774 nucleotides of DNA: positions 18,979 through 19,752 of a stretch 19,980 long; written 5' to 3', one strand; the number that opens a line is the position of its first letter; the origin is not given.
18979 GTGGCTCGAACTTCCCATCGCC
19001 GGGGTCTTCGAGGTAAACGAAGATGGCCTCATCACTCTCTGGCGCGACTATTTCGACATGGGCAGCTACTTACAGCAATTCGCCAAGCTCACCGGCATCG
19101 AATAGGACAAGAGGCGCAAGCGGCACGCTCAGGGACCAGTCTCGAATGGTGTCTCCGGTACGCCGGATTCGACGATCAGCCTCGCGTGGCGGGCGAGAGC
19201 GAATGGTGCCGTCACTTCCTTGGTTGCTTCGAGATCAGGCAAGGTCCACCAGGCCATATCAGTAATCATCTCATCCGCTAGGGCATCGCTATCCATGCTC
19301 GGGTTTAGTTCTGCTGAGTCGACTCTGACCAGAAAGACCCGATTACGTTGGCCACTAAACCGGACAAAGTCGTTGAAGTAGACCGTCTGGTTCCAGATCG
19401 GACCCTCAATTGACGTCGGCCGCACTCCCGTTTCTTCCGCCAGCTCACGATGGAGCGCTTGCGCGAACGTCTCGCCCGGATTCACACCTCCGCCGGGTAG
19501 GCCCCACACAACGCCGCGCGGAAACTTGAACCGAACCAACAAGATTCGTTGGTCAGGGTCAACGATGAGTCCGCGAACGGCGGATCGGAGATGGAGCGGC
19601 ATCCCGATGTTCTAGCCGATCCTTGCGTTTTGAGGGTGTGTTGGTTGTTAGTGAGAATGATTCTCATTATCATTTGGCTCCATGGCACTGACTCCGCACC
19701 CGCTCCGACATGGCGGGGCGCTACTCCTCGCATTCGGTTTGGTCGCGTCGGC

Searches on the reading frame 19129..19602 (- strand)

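Call 16: search_protein_families(library=pfam, proteins=[window:19129-19602:-], max_evalue=0.01)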
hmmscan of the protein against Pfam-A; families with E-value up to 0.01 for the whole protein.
window:19129-19602:- (157 aa): 2 families
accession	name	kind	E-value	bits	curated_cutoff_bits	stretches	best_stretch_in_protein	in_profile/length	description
PF00293.34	NUDIX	-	3e-20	73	21.1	1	5-128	2-122/134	NUDIX domain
PF22327.2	Nudt16-like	-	0.0023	18.3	27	1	21-64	25-67/161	U8 snoRNA-decapping enzyme-like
